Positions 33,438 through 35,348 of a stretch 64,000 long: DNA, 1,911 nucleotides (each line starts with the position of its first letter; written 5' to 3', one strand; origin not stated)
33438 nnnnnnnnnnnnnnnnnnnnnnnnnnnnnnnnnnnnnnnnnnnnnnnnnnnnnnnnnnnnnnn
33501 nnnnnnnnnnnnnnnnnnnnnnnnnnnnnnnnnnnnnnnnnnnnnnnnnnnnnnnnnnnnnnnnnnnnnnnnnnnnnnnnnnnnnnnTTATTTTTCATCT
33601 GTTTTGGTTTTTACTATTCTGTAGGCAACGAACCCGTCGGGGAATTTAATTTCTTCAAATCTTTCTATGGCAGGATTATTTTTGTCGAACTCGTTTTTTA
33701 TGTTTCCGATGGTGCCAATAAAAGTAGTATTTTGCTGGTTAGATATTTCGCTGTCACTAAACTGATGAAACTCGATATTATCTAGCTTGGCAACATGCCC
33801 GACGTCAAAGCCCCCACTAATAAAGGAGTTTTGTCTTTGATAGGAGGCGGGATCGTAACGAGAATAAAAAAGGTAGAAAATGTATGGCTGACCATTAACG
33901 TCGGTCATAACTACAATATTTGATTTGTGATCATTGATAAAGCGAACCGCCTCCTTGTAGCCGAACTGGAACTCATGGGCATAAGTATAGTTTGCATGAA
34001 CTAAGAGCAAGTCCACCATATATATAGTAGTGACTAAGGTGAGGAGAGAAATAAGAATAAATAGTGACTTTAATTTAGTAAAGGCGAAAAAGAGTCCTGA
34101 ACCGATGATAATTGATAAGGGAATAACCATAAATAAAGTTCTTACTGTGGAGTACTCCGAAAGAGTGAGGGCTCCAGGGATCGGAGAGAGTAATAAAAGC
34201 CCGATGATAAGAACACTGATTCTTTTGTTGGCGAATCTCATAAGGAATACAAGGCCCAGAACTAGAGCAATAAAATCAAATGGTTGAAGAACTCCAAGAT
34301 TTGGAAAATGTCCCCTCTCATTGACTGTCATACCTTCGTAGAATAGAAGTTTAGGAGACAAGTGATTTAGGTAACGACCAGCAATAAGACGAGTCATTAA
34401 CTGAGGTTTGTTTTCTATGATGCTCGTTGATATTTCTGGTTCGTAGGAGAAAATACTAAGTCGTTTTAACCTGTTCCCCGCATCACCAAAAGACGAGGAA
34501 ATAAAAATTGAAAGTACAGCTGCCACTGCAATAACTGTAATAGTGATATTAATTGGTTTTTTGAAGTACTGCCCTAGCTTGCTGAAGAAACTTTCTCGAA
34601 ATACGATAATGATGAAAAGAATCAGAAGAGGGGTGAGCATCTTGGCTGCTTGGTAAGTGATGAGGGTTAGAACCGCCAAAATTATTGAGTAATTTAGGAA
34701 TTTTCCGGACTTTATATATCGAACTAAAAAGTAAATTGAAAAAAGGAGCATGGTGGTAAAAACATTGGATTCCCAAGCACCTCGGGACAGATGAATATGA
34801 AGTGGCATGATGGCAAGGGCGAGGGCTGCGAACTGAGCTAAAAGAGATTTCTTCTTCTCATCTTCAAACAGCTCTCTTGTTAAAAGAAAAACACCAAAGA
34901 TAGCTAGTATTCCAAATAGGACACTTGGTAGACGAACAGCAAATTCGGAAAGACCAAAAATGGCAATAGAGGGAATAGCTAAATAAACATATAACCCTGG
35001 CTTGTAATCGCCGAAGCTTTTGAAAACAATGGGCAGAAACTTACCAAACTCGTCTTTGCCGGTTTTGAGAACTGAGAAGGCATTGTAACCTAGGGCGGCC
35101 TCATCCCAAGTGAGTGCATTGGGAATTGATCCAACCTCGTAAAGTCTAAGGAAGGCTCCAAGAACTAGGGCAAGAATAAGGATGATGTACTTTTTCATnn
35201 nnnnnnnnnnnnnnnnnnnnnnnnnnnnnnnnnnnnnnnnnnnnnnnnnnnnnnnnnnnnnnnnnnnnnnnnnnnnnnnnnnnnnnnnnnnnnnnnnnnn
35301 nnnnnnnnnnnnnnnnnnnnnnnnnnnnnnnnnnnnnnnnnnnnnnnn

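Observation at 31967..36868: Three tandem ArnT/PMT-family paralogs with conserved DE...KDE...DYKP first-loop motif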

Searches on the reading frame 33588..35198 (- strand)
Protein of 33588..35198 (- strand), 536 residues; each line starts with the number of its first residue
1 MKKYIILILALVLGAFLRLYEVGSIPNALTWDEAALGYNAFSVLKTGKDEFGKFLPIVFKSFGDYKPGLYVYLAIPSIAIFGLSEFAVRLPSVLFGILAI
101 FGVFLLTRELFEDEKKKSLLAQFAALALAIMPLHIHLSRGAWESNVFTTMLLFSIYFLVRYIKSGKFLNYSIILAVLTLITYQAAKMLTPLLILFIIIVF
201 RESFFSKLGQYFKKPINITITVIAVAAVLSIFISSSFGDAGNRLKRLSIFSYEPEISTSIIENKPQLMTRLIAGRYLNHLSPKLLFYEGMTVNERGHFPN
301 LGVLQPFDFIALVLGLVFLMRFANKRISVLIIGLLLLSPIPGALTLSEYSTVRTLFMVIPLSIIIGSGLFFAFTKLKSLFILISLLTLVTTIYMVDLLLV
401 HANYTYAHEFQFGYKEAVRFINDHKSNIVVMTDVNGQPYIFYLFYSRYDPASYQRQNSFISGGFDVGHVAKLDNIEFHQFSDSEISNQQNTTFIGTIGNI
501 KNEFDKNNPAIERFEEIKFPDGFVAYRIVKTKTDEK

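Call 4: search_protein_families(library=pfam, proteins=[window:33588-35198:-], max_evalue=0.01)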
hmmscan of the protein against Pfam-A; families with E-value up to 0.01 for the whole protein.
window:33588-35198:- (536 aa): 1 family
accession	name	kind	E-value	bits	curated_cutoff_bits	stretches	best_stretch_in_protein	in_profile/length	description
PF13231.12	PMT_2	-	1.5e-11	45.2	26.1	1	67-209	3-142/160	Dolichyl-phosphate-mannose-protein mannosyltransferase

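Call 5: search_protein_families(library=ncbifam, proteins=[window:33588-35198:-], max_evalue=0.01)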
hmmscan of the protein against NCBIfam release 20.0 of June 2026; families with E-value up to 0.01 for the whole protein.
window:33588-35198:- (536 aa): 1 family
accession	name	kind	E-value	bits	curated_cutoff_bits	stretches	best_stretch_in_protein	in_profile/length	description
TIGR03663.1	TIGR03663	subfamily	8.5e-08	31.6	126.25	1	7-237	4-227/435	flippase activity-associated protein Agl23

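Call 16: find_encoding_contigs(protein=window:33588-35198:-, flank=10000, max_places=4)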
Protein window:33588-35198:- (536 aa): no gene with exactly this product is on record in the collection.

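Call 17: find_homologous_proteins(query=window:33588-35198:-, max_evalue=0.00001)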
Query window:33588-35198:- (536 aa): 2462 proteins with E <= 0.00001 among 8000 candidates; the best 120 are listed.
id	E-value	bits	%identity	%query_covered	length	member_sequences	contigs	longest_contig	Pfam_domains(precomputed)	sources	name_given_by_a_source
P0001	0.0e+0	1090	93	99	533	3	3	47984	PF13231.13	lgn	-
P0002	0.0e+0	1049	89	99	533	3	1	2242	PF13231.13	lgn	-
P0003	1.8e-275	933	78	100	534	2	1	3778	PF13231.13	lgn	-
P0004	2.9e-255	866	72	99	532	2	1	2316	PF13231.13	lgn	-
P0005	1.4e-253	860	71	99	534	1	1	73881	PF13231.13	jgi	jgi:4-amino-4-deoxy-L-arabinose transferase-like glycosyltransferase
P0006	2.1e-253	860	72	100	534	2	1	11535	PF13231.13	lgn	-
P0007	3.8e-244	829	68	100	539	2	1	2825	PF13231.13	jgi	jgi:4-amino-4-deoxy-L-arabinose transferase-like glycosyltransferase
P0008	3.0e-237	807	68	99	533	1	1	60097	PF13231.13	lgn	-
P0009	2.0e-218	745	63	100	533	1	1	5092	PF13231.13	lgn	-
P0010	1.4e-217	742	61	100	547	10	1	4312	PF13231.13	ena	-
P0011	2.1e-217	741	62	100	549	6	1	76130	PF13231.13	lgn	-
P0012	6.3e-217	740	63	99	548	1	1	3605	PF13231.13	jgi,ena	-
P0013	2.5e-215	734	60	100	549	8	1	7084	PF13231.13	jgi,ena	-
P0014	6.7e-215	733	62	100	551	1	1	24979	PF02366.25,PF13231.13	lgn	-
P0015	3.4e-214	731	61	99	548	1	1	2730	PF13231.13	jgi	jgi:4-amino-4-deoxy-L-arabinose transferase-like glycosyltransferase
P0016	3.8e-214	730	61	100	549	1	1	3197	PF13231.13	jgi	jgi:4-amino-4-deoxy-L-arabinose transferase-like glycosyltransferase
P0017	3.7e-213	727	61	99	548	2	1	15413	PF02366.25,PF13231.13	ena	-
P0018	4.6e-213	727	61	100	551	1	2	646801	PF13231.13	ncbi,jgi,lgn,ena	jgi:4-amino-4-deoxy-L-arabinose transferase-like glycosyltransferase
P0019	6.4e-213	726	61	99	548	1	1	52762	PF02366.25,PF13231.13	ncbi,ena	-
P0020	1.9e-212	725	61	99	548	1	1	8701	PF02366.25,PF13231.13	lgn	-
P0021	3.0e-209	714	61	99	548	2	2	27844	PF13231.13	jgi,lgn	-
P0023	1.0e-199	683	59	99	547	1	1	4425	PF13231.13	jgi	-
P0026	2.1e-194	665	57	99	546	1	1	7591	PF13231.13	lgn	-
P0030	3.0e-188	645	77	71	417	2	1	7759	PF13231.13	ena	-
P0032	2.4e-184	632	53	100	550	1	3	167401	PF13231.13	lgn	-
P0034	9.8e-180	617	52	99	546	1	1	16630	PF13231.13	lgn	-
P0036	9.0e-177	607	52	99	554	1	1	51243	PF13231.13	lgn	-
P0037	2.2e-173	596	51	100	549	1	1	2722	PF13231.13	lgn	-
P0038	2.9e-173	596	51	99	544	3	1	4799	PF13231.13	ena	-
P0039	4.0e-173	595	51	99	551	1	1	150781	PF13231.13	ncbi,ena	-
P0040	8.8e-173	594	51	99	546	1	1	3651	PF13231.13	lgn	-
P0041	1.8e-172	593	51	99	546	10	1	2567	PF13231.13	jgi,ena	-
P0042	2.4e-172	592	50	99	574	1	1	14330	PF13231.13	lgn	-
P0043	2.7e-172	592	51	99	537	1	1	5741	PF13231.13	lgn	-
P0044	1.4e-171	590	52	99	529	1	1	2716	PF02366.25,PF13231.13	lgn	-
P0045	1.5e-171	590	51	99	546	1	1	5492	PF13231.13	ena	-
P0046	3.1e-171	589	51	99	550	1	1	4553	PF13231.13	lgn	-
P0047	1.3e-170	587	51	99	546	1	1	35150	PF13231.13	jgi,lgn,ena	-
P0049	2.9e-170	586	51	99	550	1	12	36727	PF13231.13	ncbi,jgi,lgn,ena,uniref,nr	ncbi:MAG: hypothetical protein UW41_C0008G0016 [Candidatus Collierbacteria bacterium GW2011_GWC2_44_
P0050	4.8e-170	585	50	100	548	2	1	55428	PF13231.13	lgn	-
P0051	5.8e-170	585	50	99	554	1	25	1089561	PF13231.13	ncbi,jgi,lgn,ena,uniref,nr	ncbi:hypothetical protein A3K29_02930 [Candidatus Collierbacteria bacterium RIFOXYB2_FULL_46_14]|uni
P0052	1.2e-169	584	52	99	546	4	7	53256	PF13231.13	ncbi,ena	-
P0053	2.9e-169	582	51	100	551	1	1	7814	PF13231.13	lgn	-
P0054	4.6e-169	582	51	99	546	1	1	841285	PF13231.13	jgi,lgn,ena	-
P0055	2.7e-168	579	52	99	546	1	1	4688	PF13231.13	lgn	-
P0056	5.4e-168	578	51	99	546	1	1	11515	PF13231.13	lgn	-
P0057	6.1e-168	578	51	99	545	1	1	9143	PF13231.13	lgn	-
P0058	9.6e-168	577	50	99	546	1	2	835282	PF13231.13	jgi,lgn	jgi:4-amino-4-deoxy-L-arabinose transferase-like glycosyltransferase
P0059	3.9e-167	575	50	99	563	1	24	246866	PF13231.13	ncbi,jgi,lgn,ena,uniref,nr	ncbi:TPA: hypothetical protein DIU27_00750 [Candidatus Collierbacteria bacterium]|uniref:Glycosyltra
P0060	2.0e-166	573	48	100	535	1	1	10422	PF13231.13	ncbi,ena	-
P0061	2.6e-166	573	50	99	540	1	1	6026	PF13231.13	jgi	jgi:4-amino-4-deoxy-L-arabinose transferase-like glycosyltransferase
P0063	5.2e-166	572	50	99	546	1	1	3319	PF13231.13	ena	-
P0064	5.3e-166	572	49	99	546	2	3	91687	PF13231.13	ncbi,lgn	-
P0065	9.7e-166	571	50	99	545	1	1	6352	PF13231.13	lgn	-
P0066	1.9e-165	570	50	99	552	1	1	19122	PF13231.13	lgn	-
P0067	3.2e-165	569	49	99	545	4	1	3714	PF13231.13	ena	-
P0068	7.2e-165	568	49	99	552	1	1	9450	PF13231.13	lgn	-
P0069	7.5e-165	568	49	99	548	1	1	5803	PF13231.13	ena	-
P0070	1.7e-164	567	50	99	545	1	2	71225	PF13231.13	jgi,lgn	-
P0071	1.8e-164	566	50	100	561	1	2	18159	PF13231.13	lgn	-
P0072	2.0e-164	566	49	99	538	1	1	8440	PF13231.13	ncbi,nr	ncbi:hypothetical protein D4R99_01250 [bacterium]|nr:MAG: hypothetical protein D4R99_01250 [bacteriu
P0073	4.2e-164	565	48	99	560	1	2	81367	PF13231.13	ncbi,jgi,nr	ncbi:MAG: hypothetical protein ACD_61C00210G0002 [uncultured bacterium]|nr:MAG: hypothetical protein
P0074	6.5e-164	565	49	99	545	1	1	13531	PF13231.13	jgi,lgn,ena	-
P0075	7.3e-164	565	48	99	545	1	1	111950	PF13231.13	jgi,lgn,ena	-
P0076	3.1e-163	562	47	99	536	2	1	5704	PF13231.13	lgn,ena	-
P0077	3.2e-163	562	50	99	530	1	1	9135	PF13231.13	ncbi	-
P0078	5.2e-163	562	48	100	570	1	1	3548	PF13231.13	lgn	-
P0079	2.3e-162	560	49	99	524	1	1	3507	PF13231.13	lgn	-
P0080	3.7e-162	559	49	99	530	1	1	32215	PF13231.13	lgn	-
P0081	1.5e-161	557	49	99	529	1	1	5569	PF13231.13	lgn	-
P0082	2.3e-161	556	49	99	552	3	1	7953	PF13231.13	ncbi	-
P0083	6.1e-161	555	49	99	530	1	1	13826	PF02366.25,PF13231.13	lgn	-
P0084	6.6e-161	555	47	99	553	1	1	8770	PF13231.13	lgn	-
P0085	1.7e-160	553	47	99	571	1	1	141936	PF13231.13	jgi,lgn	-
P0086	3.2e-160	553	48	96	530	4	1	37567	PF13231.13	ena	-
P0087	8.8e-160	551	49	98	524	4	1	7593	PF02366.25,PF13231.13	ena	-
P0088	2.2e-159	550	48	99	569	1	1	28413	PF13231.13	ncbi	-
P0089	2.9e-159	549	48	99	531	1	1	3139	PF13231.13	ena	-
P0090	4.7e-159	549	48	99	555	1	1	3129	PF13231.13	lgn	-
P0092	9.4e-159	548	48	99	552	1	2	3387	PF13231.13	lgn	-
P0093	1.3e-158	547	48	99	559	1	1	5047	PF13231.13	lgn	-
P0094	1.6e-158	547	48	99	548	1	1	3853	PF13231.13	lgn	-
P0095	1.8e-158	547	47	99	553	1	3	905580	PF13231.13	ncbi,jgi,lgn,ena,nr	ncbi:MAG TPA: glycosyltransferase family 39 protein [Candidatus Woesebacteria bacterium]|nr:glycosyl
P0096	3.9e-158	546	47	100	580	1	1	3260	PF13231.13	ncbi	-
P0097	4.2e-158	546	49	99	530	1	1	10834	PF13231.13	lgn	-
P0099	1.3e-157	544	49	99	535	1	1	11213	PF13231.13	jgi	jgi:hypothetical protein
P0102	1.3e-155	537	47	99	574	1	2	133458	PF13231.13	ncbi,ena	-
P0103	1.5e-155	537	51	99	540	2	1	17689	PF13231.13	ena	-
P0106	2.3e-153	530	49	99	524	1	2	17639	PF02366.25,PF13231.13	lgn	-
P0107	3.8e-153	529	46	99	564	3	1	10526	PF02366.25,PF13231.13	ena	-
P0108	4.4e-153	529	47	96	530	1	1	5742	PF13231.13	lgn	-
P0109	1.1e-152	528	47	97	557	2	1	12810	PF02366.25,PF13231.13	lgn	-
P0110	3.1e-152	526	50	98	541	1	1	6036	PF13231.13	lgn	-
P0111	3.7e-152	526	48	99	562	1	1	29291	PF13231.13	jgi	jgi:4-amino-4-deoxy-L-arabinose transferase-like glycosyltransferase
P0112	4.1e-151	522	47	99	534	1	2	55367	PF13231.13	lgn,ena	-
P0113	1.8e-149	517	45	97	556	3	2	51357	PF13231.13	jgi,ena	-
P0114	2.7e-149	516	47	99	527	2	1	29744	PF13231.13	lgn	-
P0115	2.9e-149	516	49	99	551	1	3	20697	PF13231.13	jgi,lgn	-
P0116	3.8e-149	516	47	96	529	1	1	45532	PF13231.13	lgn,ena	-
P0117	2.8e-148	513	46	99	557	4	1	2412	PF13231.13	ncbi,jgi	-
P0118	4.2e-148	513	47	98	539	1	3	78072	PF02516.21,PF13231.13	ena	-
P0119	4.2e-148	513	46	99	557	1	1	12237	PF13231.13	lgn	-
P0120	4.4e-148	512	47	98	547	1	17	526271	PF02516.21,PF13231.13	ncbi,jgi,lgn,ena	jgi:4-amino-4-deoxy-L-arabinose transferase-like glycosyltransferase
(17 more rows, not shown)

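Call 18: find_encoding_contigs(protein=P0001, flank=10000, max_places=2)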
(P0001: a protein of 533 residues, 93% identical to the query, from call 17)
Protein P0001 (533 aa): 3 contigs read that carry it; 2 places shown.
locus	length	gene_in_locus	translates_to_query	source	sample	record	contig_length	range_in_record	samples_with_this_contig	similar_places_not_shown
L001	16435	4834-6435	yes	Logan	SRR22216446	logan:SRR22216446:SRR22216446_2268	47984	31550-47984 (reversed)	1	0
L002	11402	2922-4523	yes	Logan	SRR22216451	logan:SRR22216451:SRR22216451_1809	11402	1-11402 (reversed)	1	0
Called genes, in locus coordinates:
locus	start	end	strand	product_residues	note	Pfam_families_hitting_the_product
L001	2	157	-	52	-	?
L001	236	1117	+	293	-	PF00535:Glycos_transf_2, PF13641:Glyco_tranf_2_3, PF13506:Glyco_transf_21 (faint), PF13632:Glyco_trans_2_3 (weak)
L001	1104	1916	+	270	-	PF00535:Glycos_transf_2, PF13641:Glyco_tranf_2_3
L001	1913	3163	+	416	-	PF09594:GT87 (weak)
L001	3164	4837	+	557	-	PF13231:PMT_2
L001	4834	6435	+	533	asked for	PF13231:PMT_2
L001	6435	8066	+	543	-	PF13231:PMT_2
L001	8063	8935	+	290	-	PF00535:Glycos_transf_2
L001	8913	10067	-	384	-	PF26314:MptA_B_family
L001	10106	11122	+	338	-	PF13439:Glyco_transf_4, PF00534:Glycos_transf_1, PF13692:Glyco_trans_1_4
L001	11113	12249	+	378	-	-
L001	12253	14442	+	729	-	-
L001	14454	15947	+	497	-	PF13231:PMT_2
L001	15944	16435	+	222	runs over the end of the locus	PF00535:Glycos_transf_2, PF10111:Glyco_tranf_2_2 (weak)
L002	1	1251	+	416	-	PF09594:GT87 (weak)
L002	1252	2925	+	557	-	PF13231:PMT_2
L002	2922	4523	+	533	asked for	PF13231:PMT_2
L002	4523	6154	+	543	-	PF13231:PMT_2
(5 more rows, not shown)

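Call 19: find_encoding_contigs(protein=P0051, flank=10000, max_places=2)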
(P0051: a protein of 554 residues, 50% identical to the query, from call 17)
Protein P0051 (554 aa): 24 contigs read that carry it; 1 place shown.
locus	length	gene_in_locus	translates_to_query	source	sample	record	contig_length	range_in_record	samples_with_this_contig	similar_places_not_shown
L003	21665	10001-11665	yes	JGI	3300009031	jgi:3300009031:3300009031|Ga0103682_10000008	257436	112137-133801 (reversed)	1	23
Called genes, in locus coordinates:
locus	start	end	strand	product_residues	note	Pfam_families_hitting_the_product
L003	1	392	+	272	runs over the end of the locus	PF00535:Glycos_transf_2, PF13641:Glyco_tranf_2_3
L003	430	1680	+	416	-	PF09594:GT87 (weak)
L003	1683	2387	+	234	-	-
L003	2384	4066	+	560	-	-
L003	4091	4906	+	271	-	-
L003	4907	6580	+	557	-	PF13231:PMT_2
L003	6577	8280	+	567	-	-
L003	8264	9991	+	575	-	PF13231:PMT_2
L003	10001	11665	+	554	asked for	PF13231:PMT_2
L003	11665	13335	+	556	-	PF13231:PMT_2 (weak)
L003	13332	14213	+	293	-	PF00535:Glycos_transf_2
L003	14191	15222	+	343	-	PF13439:Glyco_transf_4, PF00534:Glycos_transf_1, PF13692:Glyco_trans_1_4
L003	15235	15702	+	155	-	-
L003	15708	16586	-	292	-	-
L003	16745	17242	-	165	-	-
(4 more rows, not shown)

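Call 20: find_encoding_contigs(protein=P0005, flank=10000, max_places=1)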
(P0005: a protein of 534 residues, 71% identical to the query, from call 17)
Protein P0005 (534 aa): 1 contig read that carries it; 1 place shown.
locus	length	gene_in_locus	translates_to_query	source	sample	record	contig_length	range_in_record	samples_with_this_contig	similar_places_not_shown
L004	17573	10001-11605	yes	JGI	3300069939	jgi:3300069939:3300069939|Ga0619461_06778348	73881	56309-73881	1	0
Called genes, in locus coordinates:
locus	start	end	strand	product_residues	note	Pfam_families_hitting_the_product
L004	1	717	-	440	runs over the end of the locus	-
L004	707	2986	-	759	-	PF09586:YfhO (weak)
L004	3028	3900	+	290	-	PF00535:Glycos_transf_2, PF13641:Glyco_tranf_2_3, PF13632:Glyco_trans_2_3 (weak)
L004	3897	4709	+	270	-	PF00535:Glycos_transf_2, PF13641:Glyco_tranf_2_3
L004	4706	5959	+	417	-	PF09594:GT87 (weak)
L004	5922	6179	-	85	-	-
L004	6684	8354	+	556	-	PF02366:PMT, PF13231:PMT_2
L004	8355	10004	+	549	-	PF02366:PMT, PF13231:PMT_2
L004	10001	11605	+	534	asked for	PF13231:PMT_2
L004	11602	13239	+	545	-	PF13231:PMT_2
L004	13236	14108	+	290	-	PF00535:Glycos_transf_2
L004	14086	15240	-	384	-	PF26314:MptA_B_family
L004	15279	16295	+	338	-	PF13439:Glyco_transf_4, PF00534:Glycos_transf_1, PF13692:Glyco_trans_1_4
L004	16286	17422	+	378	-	PF04188:Mannosyl_trans2 (weak), PF13231:PMT_2 (weak)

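Call 21: find_encoding_contigs(protein=P0018, flank=10000, max_places=1)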
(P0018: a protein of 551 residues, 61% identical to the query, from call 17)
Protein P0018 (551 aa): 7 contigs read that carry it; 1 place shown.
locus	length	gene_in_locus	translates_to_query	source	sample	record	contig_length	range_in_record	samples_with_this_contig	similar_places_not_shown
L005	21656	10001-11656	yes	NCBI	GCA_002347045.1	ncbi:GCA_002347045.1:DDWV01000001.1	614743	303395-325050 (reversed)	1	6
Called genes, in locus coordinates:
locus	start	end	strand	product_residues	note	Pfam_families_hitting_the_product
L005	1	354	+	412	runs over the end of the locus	PF26314:MptA_B_family (weak), PF09594:GT87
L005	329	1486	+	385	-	-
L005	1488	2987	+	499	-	PF13231:PMT_2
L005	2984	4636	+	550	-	PF13231:PMT_2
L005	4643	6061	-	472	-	PF13231:PMT_2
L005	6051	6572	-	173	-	-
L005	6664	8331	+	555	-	PF13231:PMT_2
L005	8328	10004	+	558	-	PF13231:PMT_2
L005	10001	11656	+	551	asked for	PF13231:PMT_2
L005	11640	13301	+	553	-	PF13231:PMT_2 (weak)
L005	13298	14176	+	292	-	PF00535:Glycos_transf_2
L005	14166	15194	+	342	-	PF13439:Glyco_transf_4, PF00534:Glycos_transf_1, PF13692:Glyco_trans_1_4, PF20706:GT4-conflict (faint)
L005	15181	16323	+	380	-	PF13231:PMT_2 (weak)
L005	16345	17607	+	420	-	-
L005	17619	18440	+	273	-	PF00535:Glycos_transf_2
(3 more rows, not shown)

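Call 90: search_protein_families(library=pfam, alignment_id=A2, max_evalue=0.001)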
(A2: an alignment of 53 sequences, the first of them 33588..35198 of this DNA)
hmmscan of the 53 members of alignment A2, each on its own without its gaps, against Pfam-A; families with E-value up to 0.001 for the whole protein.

A. member 1, window:33588-35198:- (536 aa): 1 family
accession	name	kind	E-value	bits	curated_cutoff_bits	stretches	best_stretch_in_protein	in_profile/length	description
PF13231.12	PMT_2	-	1.5e-11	45.2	26.1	1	67-209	3-142/160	Dolichyl-phosphate-mannose-protein mannosyltransferase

B. families by the number of members that match (of 53 scanned): 4 families
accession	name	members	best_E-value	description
PF13231.12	PMT_2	47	1.3e-11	Dolichyl-phosphate-mannose-protein mannosyltransferase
PF20176.3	DUF6541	3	4.5e-05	Family of unknown function (DUF6541)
PF02516.20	STT3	2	1.8e-06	Oligosaccharyl transferase STT3, N-terminal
PF02366.24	PMT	1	1.7e-06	Dolichyl-phosphate-mannose-protein mannosyltransferase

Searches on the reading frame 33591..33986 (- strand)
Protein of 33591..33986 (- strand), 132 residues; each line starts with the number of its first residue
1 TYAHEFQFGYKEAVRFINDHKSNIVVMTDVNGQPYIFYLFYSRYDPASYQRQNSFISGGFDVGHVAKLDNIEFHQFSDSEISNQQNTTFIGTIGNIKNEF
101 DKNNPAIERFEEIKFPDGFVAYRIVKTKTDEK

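Call 75: predict_structure(alignment_id=A3)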
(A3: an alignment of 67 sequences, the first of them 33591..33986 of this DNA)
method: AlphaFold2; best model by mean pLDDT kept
length: 132 residues; sequences in the alignment: 67
mean_pLDDT: 90.8   pTM: 0.86
mean pLDDT of the five models: 90.8, 90.7, 90.3, 89.9, 89.1
residues with pLDDT >= 90: 103; 70-90: 21; 50-70: 7; < 50: 1
segments of 3 or more residues with pLDDT < 50: none
pLDDT, mean of each block of 10 residues (from residue 1): 72 95 96 92 92 83 88 96 96 95 94 93 95 57
secondary structure, 60 per line:
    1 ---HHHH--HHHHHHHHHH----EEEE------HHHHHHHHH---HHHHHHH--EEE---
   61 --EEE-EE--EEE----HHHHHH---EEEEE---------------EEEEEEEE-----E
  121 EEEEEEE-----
elements in order: H4-7 H10-19 E24-27 H34-42 H46-52 E55-57 E63-65 E71-73 H78-83 E87-91 E107-114 E120-127
